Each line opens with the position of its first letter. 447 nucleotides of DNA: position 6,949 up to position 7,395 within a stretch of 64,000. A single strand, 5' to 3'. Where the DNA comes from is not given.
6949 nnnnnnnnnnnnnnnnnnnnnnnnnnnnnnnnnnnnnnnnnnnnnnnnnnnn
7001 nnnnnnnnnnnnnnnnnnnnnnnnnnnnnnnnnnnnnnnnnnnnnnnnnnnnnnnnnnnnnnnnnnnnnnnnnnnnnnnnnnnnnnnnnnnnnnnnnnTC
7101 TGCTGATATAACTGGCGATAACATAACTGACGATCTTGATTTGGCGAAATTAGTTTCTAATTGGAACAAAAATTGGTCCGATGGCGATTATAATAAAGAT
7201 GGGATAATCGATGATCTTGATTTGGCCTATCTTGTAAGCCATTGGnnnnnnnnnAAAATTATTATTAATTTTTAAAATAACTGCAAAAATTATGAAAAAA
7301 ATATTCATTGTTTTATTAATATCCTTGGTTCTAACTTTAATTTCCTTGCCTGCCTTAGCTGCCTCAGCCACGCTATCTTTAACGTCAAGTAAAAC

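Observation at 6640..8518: Adjacent dockerin-bearing and cohesin-bearing surface proteins (mini cellulosome-like pair)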

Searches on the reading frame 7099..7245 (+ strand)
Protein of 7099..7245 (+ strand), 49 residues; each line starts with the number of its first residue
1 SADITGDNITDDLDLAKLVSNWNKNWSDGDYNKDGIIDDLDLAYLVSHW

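Call 93: search_solved_structures(query=A6, max_evalue=0.1, show_alignments=2)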
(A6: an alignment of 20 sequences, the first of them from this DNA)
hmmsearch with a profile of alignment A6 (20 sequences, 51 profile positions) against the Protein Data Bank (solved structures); distinct sequences matched with E-value up to 0.1: 47.
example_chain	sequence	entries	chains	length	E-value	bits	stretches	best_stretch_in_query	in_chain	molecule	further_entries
2y3n_B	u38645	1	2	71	1.3e-07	34.3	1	1-47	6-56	CELLULOSOMAL FAMILY-48 PROCESSIVE GLYCOSIDE HYDROLASE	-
4fl4_A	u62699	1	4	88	3.2e-07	33.1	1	30-47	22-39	Glycoside hydrolase family 9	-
2vn6_B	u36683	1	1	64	6.7e-07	32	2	31-47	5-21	ENDOGLUCANASE A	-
2vn5_B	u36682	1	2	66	9.4e-07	31.5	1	31-47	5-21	ENDOGLUCANASE A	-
4cj0_A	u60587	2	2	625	4.1e-06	29.5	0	29-47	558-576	ENDOGLUCANASE D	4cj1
1clc_A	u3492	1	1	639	4.4e-06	29.4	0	29-47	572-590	ENDOGLUCANASE CELD; EC: 3.2.1.4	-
2jnk_A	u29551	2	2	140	1.1e-05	28.2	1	2-46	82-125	Hyalurononglucosaminidase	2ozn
2mte_A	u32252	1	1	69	1.6e-05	27.6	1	2-47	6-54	Cellulose 1,4-beta-cellobiosidase (reducing end) CelS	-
1daq_A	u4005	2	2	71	1.6e-05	27.6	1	2-47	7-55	ENDOGLUCANASE SS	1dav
6kg9_A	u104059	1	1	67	6.5e-05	25.7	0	2-19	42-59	And cellulose-binding endoglucanase family 9 CelL ortholog dockerin domain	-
5nrk_B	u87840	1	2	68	7.9e-05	25.4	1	2-48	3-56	DocCel5: Type I dockerin repeat domain from A. cellulolyticus family 5 endoglucanase WP_01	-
4dh2_B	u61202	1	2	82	0.00011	24.9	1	22-47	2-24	Dockerin type 1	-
2sas_A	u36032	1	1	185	0.00012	24.8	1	2-32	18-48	SARCOPLASMIC CALCIUM-BINDING PROTEIN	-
5nrm_B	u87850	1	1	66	0.00012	24.8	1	2-48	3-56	DocCel5: Type I dockerin repeat domain from A. cellulolyticus family 5 endoglucanase WP_01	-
2yik_A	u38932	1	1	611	0.0002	24.1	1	2-47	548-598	ENDOGLUCANASE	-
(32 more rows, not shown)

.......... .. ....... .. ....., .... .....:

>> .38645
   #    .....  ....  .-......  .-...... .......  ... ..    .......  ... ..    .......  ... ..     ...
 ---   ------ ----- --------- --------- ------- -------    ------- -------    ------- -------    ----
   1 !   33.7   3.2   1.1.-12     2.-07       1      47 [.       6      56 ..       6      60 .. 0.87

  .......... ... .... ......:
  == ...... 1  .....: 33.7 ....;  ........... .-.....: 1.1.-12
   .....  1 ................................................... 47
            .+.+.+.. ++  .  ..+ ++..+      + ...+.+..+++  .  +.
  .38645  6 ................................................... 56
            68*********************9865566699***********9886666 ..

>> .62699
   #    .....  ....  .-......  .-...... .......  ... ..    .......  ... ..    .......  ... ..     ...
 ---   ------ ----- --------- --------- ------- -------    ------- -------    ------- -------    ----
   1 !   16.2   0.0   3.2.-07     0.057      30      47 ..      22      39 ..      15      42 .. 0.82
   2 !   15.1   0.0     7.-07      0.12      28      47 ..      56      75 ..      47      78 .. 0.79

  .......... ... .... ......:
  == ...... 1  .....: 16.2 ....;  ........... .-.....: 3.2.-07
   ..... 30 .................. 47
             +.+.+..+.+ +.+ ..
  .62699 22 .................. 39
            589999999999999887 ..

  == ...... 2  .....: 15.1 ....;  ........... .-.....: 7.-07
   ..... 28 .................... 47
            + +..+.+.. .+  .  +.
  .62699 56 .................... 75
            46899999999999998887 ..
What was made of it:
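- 7096..7251 (+): Dockerin module (aa 153-204). Repeat 1 is nt 7105-7164 (D156-W175) and repeat 2 is nt 7186-7245 (D183-W202). Profile A6 hits dockerin 2y3n_B at E 1.3e-7 (call 93).
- On Dockerin type I (Pfam PF00404): Profile A6 hits 2y3n_B at E 1.3e-7, 2vn6_B at 6.7e-7, and 1daq and 2mte at 1.6e-5, over the whole module (call 93).
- The dockerin profile also weakly hits EF-hand proteins (call 93).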
